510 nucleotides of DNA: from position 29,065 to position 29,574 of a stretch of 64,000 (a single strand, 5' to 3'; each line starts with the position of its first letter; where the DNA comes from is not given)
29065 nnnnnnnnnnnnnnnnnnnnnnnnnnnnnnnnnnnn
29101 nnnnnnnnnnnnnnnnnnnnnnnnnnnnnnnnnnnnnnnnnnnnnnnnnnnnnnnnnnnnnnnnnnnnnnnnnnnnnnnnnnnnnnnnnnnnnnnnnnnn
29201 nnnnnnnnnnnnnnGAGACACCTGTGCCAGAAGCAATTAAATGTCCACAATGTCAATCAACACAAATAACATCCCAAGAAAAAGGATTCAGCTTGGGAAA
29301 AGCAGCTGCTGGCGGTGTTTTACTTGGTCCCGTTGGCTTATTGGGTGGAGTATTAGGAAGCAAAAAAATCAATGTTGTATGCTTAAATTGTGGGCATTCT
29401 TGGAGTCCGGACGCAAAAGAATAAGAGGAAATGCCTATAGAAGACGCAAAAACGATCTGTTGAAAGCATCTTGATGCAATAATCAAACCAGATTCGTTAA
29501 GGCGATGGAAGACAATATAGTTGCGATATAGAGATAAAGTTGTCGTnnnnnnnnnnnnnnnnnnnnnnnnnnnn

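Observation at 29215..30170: AT-rich insert carrying a RelE/ParE TA pair has fused a zinc-ribbon-like tail onto thioredoxin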

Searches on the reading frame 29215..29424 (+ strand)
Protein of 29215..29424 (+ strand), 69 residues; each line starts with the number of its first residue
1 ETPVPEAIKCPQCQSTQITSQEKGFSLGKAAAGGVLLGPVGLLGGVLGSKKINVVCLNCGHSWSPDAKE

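Call 4: search_protein_families(library=pfam, proteins=[window:29215-29424:+], max_evalue=1)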
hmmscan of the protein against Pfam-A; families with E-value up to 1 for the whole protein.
window:29215-29424:+ (69 aa): 23 families
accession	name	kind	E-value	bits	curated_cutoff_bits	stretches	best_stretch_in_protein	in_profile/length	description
PF10601.15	zf-LITAF-like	-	0.00016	22.2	23.8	1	4-61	2-64/70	LITAF-like zinc ribbon domain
PF24029.1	DUF7340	-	0.0022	18.2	27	1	53-66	38-51/62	Domain of unknown function (DUF7340)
PF01096.23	Zn_ribbon_TFIIS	-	0.003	17.8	21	1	53-64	28-39/39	Transcription factor S-II (TFIIS)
PF08271.17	Zn_Ribbon_TF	-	0.0034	17.4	29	1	9-19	2-12/43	TFIIB zinc-binding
PF08274.17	Zn_Ribbon_YjdM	-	0.0041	17.6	30.8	0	9-15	4-10/30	PhnA Zinc-Ribbon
PF23451.1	Zn_ribbon_PaaD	-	0.0089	16.1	27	1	6-21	13-28/53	PaaD zinc beta ribbon domain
PF01667.23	Ribosomal_S27e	-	0.011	15.8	24.5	1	8-19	8-19/55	Ribosomal protein S27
PF13248.11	Zn_ribbon_3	-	0.011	15.6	27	0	54-67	3-16/26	zinc-ribbon domain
PF12773.13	DZR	-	0.021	15.4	27.3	1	6-68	11-39/45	Double zinc ribbon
PF20721.2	C19orf12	-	0.023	14.9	30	1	22-49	44-73/163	C19orf12-like protein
PF14354.12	Lar_restr_allev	-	0.029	15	28.6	1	9-61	5-33/58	Restriction alleviation protein Lar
PF13717.11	Zn_ribbon_4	-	0.031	14.6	30.3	0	50-63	22-35/36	zinc-ribbon domain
PF22191.2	IBR_1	-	0.039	14.3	27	0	6-20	2-16/47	IBR domain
PF03811.18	Zn_ribbon_InsA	-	0.047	13.9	26.1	1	8-18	6-16/35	InsA N-terminal domain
PF19134.6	DUF5817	-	0.053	13.9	31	0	5-25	19-39/57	Domain of unknown function (DUF5817)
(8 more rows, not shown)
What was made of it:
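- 29236..29424 (+): LITAF-like split zinc-ribbon module: CxxC knuckle 1 (C115/C118, nt 29242-29253), Gly-zipper hydrophobic segment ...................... (residues 132-153, nt 29293-29358), CxxC knuckle 2 (C161/C164, nt 29380-29391), stop codon 29422-29424. PF10601 zf-LITAF-like scores 22.2 bits (cut-off 23.8) over profile positions 2-64 of 70 (call 4).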

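Call 5: search_protein_families(library=ncbifam, proteins=[window:29215-29424:+], max_evalue=1)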
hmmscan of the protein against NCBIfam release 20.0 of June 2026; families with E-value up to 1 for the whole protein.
window:29215-29424:+ (69 aa): 9 families
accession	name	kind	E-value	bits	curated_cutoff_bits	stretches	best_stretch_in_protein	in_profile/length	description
NF047912.1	ECs_2282_CxxC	subfamily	0.0013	18.6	37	1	8-20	3-15/60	ECs_2282 family putative zinc-binding protein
NF038384.1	zinc_YnfU_fam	subfamily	0.0074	15.8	36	0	50-65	35-50/52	YnfU family zinc-binding protein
TIGR02098.1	MJ0042_CXXC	domain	0.013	15.2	20.9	1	48-63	20-35/38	MJ0042-type zinc finger domain-containing protein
TIGR04104.1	cxxc_20_cxxc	subfamily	0.045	14.1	45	0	7-23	25-41/93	TIGR04104 family putative zinc finger protein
NF003008.0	PRK03824.1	equivalog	0.061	13.3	125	0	51-66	68-83/135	hydrogenase nickel incorporation protein HypA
NF001629.0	PRK00415.1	equivalog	0.11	12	70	1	8-41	15-48/62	30S ribosomal protein S27e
TIGR02605.1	CxxC_CxxC_SSSS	subfamily_domain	0.13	12.4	31.3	1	7-26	26-47/52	FmdB family zinc ribbon protein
NF048018.1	IS256_N_4Cys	domain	0.15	12.7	27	1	9-18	1-10/31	transposase-like zinc-binding domain-containing protein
NF050000.1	IS1_IS1595_Zn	domain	0.15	12.6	28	0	10-18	1-9/34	IS1/IS1595 family N-terminal zinc-binding domain-containing protein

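Call 6: find_homologous_proteins(query=window:29215-29421:+, max_evalue=0.001)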
Query window:29215-29421:+ (69 aa): 73 proteins with E <= 0.001 among 75 candidates.
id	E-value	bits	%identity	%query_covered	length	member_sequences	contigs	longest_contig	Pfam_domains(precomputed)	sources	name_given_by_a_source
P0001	3.5e-29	118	81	93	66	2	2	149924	-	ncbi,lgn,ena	-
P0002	5.6e-23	98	72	84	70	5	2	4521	PF27000.1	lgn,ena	-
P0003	8.2e-23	97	74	84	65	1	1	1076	PF27000.1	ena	-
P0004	1.4e-22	97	72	93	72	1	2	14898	-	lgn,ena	-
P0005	3.3e-22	95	76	84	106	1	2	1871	-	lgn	-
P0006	4.9e-22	95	71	91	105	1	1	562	-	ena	-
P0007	1.1e-21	94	65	91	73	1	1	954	-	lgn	-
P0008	2.4e-21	93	69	84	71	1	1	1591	-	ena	-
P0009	2.5e-21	93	70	91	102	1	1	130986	-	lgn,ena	-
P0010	5.6e-21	92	69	84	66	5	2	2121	-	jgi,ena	-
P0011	7.1e-21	91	72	83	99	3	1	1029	-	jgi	-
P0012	8.6e-21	91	66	84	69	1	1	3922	-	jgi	jgi:tellurium resistance protein TerD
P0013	1.2e-20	90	66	84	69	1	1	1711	-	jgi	jgi:ribosomal protein S27E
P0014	1.4e-20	90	67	87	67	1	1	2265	-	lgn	-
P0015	1.4e-20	90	61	93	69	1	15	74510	-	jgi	jgi:hypothetical protein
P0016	1.6e-20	90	63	87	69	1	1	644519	-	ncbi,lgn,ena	-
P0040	1.1e-16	78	60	83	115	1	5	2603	PF10601.15,PF13248.12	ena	-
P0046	1.2e-12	65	63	77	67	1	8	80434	-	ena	-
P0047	2.9e-12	64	60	78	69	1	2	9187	PF27000.1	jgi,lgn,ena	-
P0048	1.1e-11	62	58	42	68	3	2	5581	PF27000.1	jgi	jgi:tellurium resistance protein TerD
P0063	1.7e-10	58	57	75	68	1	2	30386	PF27000.1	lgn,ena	-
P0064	1.9e-10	58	78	39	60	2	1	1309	PF27000.1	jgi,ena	-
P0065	7.1e-10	56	57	75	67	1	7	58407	PF27000.1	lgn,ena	-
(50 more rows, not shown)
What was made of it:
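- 29236..29424 (+): 73 free-standing or C-terminal homologues were found, the best 81% identical (call 6).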

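Call 8: find_encoding_contigs(protein=P0001, flank=5000, max_places=6)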
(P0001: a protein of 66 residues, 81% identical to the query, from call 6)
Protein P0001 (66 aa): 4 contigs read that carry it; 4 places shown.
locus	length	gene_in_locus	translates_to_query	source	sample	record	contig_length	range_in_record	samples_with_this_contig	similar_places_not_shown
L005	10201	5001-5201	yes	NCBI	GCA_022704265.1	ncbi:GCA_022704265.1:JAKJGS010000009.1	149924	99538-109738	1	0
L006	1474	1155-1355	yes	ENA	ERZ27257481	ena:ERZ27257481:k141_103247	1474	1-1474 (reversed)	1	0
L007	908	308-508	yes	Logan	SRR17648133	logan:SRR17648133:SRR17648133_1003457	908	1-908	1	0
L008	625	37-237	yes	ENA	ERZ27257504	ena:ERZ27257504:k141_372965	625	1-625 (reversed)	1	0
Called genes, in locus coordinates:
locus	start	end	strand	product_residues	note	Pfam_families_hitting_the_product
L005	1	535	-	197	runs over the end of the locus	PF20081:DUF6475 (weak)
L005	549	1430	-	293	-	-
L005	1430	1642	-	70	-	PF12728:HTH_17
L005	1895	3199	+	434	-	PF00158:Sigma54_activat, PF00004:AAA (faint), PF07724:AAA_2 (faint), PF07728:AAA_5 (weak), PF14532:Sigma54_activ_2, PF25601:AAA_lid_14 (faint)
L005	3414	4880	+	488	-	PF13948:DUF4215 (faint), PF26094:HTH_TSHZ3 (faint)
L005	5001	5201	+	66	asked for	-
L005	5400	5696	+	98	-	PF13248:Zn_ribbon_3 (weak)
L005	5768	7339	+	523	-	-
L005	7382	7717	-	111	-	PF13560:HTH_31, PF01381:HTH_3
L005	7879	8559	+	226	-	PF00239:Resolvase, PF07508:Recombinase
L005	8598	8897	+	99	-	-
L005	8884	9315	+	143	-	PF12728:HTH_17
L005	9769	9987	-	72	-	-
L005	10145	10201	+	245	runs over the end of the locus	-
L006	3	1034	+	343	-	?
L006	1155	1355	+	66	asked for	-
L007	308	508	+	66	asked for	-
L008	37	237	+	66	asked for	-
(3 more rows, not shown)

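Call 18: search_protein_families(library=pfam, proteins=[P0001, P0002, P0003, P0040, P0047, P0065], max_evalue=0.01)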
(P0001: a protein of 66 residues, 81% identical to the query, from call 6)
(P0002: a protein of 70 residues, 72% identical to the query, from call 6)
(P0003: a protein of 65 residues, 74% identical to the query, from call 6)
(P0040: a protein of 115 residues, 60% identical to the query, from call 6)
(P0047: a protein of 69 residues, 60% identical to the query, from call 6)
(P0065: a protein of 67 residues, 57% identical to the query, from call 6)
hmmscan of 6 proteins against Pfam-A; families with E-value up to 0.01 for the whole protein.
P0001 (66 aa): 5 families
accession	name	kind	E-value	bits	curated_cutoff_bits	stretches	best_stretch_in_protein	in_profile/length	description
PF08271.17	Zn_Ribbon_TF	-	0.00061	19.7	29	0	6-16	2-13/43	TFIIB zinc-binding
PF01667.23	Ribosomal_S27e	-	0.0014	18.7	24.5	0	5-16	8-19/55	Ribosomal protein S27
PF01096.23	Zn_ribbon_TFIIS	-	0.003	17.8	21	0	51-60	29-38/39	Transcription factor S-II (TFIIS)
PF13248.11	Zn_ribbon_3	-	0.0032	17.3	27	0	3-11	15-23/26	zinc-ribbon domain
PF10601.15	zf-LITAF-like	-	0.0093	16.5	23.8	0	4-58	5-64/70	LITAF-like zinc ribbon domain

P0002 (70 aa): 5 families
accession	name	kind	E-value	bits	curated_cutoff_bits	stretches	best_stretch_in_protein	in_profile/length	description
PF01096.23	Zn_ribbon_TFIIS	-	0.00086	19.5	21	0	55-66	27-38/39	Transcription factor S-II (TFIIS)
PF10601.15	zf-LITAF-like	-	0.0009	19.8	23.8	1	11-64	6-64/70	LITAF-like zinc ribbon domain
PF21817.3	CapR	-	0.0017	19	24.2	0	44-67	19-43/67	CapR homology domain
PF08271.17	Zn_Ribbon_TF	-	0.0032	17.4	29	0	12-22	2-12/43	TFIIB zinc-binding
PF13717.11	Zn_ribbon_4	-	0.0078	16.6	30.3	0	50-67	19-36/36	zinc-ribbon domain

P0003 (65 aa): 8 families
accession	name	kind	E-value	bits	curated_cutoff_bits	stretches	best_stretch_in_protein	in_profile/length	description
PF01096.23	Zn_ribbon_TFIIS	-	0.0006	20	21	0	50-62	27-39/39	Transcription factor S-II (TFIIS)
PF08271.17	Zn_Ribbon_TF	-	0.0015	18.5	29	0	7-17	2-12/43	TFIIB zinc-binding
PF10601.15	zf-LITAF-like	-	0.0021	18.6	23.8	1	6-59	6-64/70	LITAF-like zinc ribbon domain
PF08274.17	Zn_Ribbon_YjdM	-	0.0022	18.4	30.8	0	53-62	21-30/30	PhnA Zinc-Ribbon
PF14354.12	Lar_restr_allev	-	0.0031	18.2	28.6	1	6-59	4-33/58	Restriction alleviation protein Lar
PF23451.1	Zn_ribbon_PaaD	-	0.004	17.2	27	0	3-18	12-27/53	PaaD zinc beta ribbon domain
PF21817.3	CapR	-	0.0044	17.6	24.2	0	39-62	19-43/67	CapR homology domain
PF07754.17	HVO_2753_ZBP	-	0.0052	17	33.2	0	7-17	18-28/46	Small zinc finger protein HVO_2753-like, Zn-binding pocket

P0040 (115 aa): 4 families
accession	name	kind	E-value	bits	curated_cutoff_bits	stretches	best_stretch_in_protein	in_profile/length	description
PF13248.11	Zn_ribbon_3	-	4.3e-06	26.4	27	1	1-21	2-22/26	zinc-ribbon domain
PF10601.15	zf-LITAF-like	-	2.2e-05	25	23.8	0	51-107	3-64/70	LITAF-like zinc ribbon domain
PF12773.13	DZR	-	0.0003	21.3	27.3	1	4-62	1-33/45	Double zinc ribbon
PF24460.1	DUF7575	-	0.0088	15.8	28.5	0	13-28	1-16/28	Domain of unknown function (DUF7575)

P0047 (69 aa): 0 families

P0065 (67 aa): 1 family
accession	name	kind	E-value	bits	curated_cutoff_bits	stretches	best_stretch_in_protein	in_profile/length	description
PF20721.2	C19orf12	-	0.0041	17.4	30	1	26-51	46-73/163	C19orf12-like protein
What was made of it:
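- On LITAF-like zinc ribbon (PF10601): Homologue P0040 reaches 25.0 bits (call 18).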

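Call 38: predict_structure(alignment_id=A1)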
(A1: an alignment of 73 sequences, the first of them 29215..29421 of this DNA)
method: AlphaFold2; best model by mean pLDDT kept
length: 69 residues; sequences in the alignment: 73
mean_pLDDT: 65.8   pTM: 0.42
mean pLDDT of the five models: 65.8, 65.4, 65.3, 65.1, 63.5
residues with pLDDT >= 90: 1; 70-90: 25; 50-70: 34; < 50: 9
segments of 3 or more residues with pLDDT < 50: 1-3
pLDDT, mean of each block of 10 residues (from residue 1): 61 84 56 53 55 84 68
secondary structure, 60 per line:
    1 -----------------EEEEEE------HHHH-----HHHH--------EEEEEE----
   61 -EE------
elements in order: E18-23 H30-33 H39-42 E51-56
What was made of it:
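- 29236..29424 (+): The AF2 model has zinc-knuckle strands at pLDDT about 84 and a low-confidence Gly-rich segment containing two 4-residue helices (call 38).
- On LITAF-like zinc ribbon (PF10601): The AF2 model is of moderate confidence (call 38).
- AF2 places beta strands beside the knuckles and two 4-residue helices around the GP turn (call 38). The AF2 model is only moderately confident (mean pLDDT 65.8, and 53-56 in the hydrophobic segment; call 38). The helices flanking the GP turn look too short for a hairpin that crosses the membrane (inferred from the 22-residue segment and call 38).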

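Call 39: search_protein_representatives(alignment_id=A1)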
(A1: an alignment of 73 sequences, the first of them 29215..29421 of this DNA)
Query: 73 sequences, 74 profile positions. Proteins with E-value up to 0.001 (for the whole library): 4152; up to 1e-10: 2136; up to 1e-30: 0. The best 150 are listed.
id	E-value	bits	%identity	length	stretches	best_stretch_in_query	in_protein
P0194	1.4e-28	114.6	-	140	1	4-69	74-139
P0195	7.3e-28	112.3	-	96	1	4-71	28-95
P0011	9.6e-28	111.9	-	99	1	8-71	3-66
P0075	1.5e-27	111.2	-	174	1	6-70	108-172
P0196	2.1e-27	110.8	-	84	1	5-70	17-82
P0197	5.8e-27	109.4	-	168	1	4-69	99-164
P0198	8.1e-27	108.9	-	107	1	4-69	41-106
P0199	1.4e-26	108.2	-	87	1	8-71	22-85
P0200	1.6e-26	108.0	-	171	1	7-69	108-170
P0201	2.8e-26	107.2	-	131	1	4-68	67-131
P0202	3.6e-26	106.8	-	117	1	4-68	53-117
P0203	3.9e-26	106.7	-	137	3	5-71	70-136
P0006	4.7e-26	106.5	-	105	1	7-68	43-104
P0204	6.3e-26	106.1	-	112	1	5-70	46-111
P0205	1.2e-25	105.2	-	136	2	8-70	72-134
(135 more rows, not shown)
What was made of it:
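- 29236..29424 (+): A profile search found 4,152 representative clusters (call 39).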

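Call 43: fold_search(model_id=the predicted structure, library=pdb)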
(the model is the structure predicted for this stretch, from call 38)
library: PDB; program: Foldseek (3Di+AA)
matches with E <= 10: 76; with E <= 0.001: 0
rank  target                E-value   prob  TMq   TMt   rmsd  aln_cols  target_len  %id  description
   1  6upx_I                1.3e-01  0.99  0.50  0.31   3.4        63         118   19  RNA polymerase II elongation complex with 5-guanidinohydantoin lesion in state 1 (released 2020-06-10)
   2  5iy6_U                1.7e-01  0.97  0.45  0.20   3.5        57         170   16  Human holo-PIC in the closed state (released 2016-05-18)
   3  8xuf_C                2.7e-01  0.90  0.38  0.49   3.8        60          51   12  CDF1 Dof domain in palindromic-bound complex with DNA duplex (released 2025-03-12)
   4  6upy_I                3.0e-01  0.96  0.50  0.31   3.5        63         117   19  RNA polymerase II elongation complex with 5-guanidinohydantoin lesion in state 2E (released 2020-06-10)
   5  7ui9_I                3.3e-01  0.95  0.50  0.31   3.6        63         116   19  Core Mediator-PICearly (Copy A) (released 2023-02-15)
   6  6blo_I                3.5e-01  0.94  0.50  0.32   3.4        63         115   19  Pol II elongation complex with an abasic lesion at i+1 position (released 2018-02-28)
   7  3cqz_I                4.0e-01  0.93  0.50  0.30   3.5        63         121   19  Crystal structure of 10 subunit RNA polymerase II in complex with the inhibitor alpha-amanitin (released 2008-07-22)
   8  7ui9_S                4.0e-01  0.75  0.39  0.17   3.6        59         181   10  Core Mediator-PICearly (Copy A) (released 2023-02-15)
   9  3how_I                5.3e-01  0.89  0.49  0.32   3.2        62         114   19  Complete RNA polymerase II elongation complex III with a T-U mismatch and a frayed RNA 3'-uridine (released 2009-07-28)
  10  5xon_U                5.3e-01  0.89  0.44  0.22   2.8        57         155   14  RNA Polymerase II elongation complex bound with Spt4/5 and TFIIS (released 2017-08-16)
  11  1i50_I                5.6e-01  0.87  0.49  0.30   3.5        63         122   19  RNA POLYMERASE II CRYSTAL FORM II AT 2.8 A RESOLUTION (released 2001-04-23)
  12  1twa_I                6.0e-01  0.87  0.50  0.30   3.5        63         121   19  RNA polymerase II complexed with ATP (released 2004-11-16)
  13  3i4n_I                6.9e-01  0.63  0.47  0.30   6.2        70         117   18  8-oxoguanine containing RNA polymerase II elongation complex E (released 2009-09-08)
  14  8yoz_A                9.7e-01  0.85  0.43  0.38   1.6        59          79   17  Crystal structure of the small zinc-finger protein ZifS (TTHA0897) from Thermus thermophilus HB8. (released 2025-03-19)
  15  5flm_I                9.7e-01  0.66  0.46  0.29   3.3        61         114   15  Structure of transcribing mammalian RNA polymerase II (released 2016-01-20)
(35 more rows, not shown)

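Call 44: search_protein_families(library=pfam, alignment_id=A2, max_evalue=0.0001)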
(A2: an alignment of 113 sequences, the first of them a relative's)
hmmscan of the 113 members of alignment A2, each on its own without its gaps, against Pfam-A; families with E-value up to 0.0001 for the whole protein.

A. member 1, P0210 (406 aa): 0 families

B. families by the number of members that match (of 113 scanned): 28 families (the first 25 are shown)
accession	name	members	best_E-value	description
PF12773.13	DZR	12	1.6e-12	Double zinc ribbon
PF13240.11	Zn_Ribbon_1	9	6e-13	zinc-ribbon domain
PF13248.11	Zn_ribbon_3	9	6.6e-08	zinc-ribbon domain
PF14354.12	Lar_restr_allev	9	2.4e-07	Restriction alleviation protein Lar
PF13717.11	Zn_ribbon_4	5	6.4e-09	zinc-ribbon domain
PF10571.15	UPF0547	3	2.6e-06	Uncharacterised protein family UPF0547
PF09723.15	Zn_ribbon_8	3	4.9e-06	Zinc ribbon domain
PF19744.4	DUF6232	2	1.1e-13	Family of unknown function (DUF6232)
PF10601.15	zf-LITAF-like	2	1.4e-06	LITAF-like zinc ribbon domain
PF17032.10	Zn_ribbon_15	2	6.8e-06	zinc-ribbon family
PF18912.6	DZR_2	2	4.8e-05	Double zinc ribbon domain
PF01096.23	Zn_ribbon_TFIIS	2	5.6e-05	Transcription factor S-II (TFIIS)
PF02342.23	TerD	1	7.3e-77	TerD domain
PF03612.19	EIIBC-GUT_N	1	4.5e-49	Sorbitol phosphotransferase enzyme II N-terminus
PF05099.18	TerB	1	8.5e-23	Tellurite resistance protein TerB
PF00542.24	Ribosomal_L12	1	3e-14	Ribosomal protein L7/L12 C-terminal domain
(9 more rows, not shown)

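Call 63: find_encoding_contigs(protein=P0016, flank=4000, max_places=2)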
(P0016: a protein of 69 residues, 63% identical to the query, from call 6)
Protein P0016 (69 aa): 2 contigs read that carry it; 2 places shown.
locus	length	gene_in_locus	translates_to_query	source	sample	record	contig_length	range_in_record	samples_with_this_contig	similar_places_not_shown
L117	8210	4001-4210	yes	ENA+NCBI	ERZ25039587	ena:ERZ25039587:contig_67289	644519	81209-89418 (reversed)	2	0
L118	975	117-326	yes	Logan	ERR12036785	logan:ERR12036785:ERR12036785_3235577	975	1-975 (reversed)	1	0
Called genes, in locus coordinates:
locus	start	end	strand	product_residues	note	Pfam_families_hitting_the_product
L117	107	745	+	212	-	-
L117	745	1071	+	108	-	PF00581:Rhodanese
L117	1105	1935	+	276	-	PF00795:CN_hydrolase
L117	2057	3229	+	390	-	PF02515:CoA_transf_3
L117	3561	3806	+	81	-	PF02604:PhdYeFM_antitox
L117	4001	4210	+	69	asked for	-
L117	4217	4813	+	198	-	-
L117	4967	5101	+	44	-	-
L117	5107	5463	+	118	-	-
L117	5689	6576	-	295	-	-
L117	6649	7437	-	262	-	PF00106:adh_short, PF08659:KR, PF13561:adh_short_C2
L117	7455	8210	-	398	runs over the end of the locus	PF02771:Acyl-CoA_dh_N, PF02770:Acyl-CoA_dh_M, PF00441:Acyl-CoA_dh_1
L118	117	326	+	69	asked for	-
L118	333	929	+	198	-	-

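Call 64: find_encoding_contigs(protein=P0015, flank=4000, max_places=3)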
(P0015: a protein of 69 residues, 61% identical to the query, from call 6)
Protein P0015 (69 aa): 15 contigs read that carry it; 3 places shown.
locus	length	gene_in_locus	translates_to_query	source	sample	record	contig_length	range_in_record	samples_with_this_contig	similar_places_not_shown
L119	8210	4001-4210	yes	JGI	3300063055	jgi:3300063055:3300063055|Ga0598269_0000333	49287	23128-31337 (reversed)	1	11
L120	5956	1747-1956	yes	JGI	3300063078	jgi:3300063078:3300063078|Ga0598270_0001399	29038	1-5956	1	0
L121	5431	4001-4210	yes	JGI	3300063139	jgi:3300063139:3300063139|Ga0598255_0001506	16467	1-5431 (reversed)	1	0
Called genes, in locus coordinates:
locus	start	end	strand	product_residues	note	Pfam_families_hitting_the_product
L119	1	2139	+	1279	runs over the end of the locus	PF28173:Upx-like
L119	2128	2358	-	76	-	-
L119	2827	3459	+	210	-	PF01434:Peptidase_M41 (weak)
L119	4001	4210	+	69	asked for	-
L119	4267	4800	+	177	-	-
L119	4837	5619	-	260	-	-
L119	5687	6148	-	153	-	-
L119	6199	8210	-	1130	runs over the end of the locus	PF25120:DUF7814 (faint), PF02384:N6_Mtase (faint), PF20473:MmeI_Mtase, PF07669:Eco57I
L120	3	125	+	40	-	?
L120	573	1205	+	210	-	PF01434:Peptidase_M41 (weak)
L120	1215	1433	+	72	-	-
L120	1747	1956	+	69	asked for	-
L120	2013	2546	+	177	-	-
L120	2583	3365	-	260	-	-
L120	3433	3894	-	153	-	-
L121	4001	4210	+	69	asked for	-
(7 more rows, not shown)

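Call 65: find_encoding_contigs(protein=P0046, flank=4000, max_places=3)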
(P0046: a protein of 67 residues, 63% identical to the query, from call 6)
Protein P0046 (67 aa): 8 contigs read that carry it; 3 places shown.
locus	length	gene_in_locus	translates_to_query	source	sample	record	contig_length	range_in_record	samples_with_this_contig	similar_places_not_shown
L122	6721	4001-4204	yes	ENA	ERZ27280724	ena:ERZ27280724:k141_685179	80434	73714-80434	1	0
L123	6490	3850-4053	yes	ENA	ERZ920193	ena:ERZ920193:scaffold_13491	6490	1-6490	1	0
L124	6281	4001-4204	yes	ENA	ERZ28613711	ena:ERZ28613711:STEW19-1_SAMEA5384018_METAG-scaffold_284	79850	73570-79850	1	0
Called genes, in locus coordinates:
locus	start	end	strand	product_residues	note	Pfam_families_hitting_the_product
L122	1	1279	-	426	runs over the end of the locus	PF00464:SHMT, PF00155:Aminotran_1_2 (weak), PF01212:Beta_elim_lyase (faint)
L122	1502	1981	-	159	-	-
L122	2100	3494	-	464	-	PF13481:AAA_25, PF01637:ATPase_2 (weak), PF06745:ATPase, PF13401:AAA_22 (weak), PF00004:AAA (weak)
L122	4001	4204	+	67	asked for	-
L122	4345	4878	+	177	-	-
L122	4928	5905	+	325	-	-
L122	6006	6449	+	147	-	-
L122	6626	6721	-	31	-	?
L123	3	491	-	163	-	?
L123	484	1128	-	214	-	PF00464:SHMT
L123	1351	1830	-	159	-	-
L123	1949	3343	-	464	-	PF13481:AAA_25, PF01637:ATPase_2 (weak), PF06745:ATPase, PF13401:AAA_22 (weak), PF00004:AAA (weak)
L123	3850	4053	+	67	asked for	-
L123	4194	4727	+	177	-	-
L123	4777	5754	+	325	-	-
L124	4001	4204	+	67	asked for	-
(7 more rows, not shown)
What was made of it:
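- Free-standing copies lie in variable, defence-like or mobile contexts (calls 8, 63-65).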
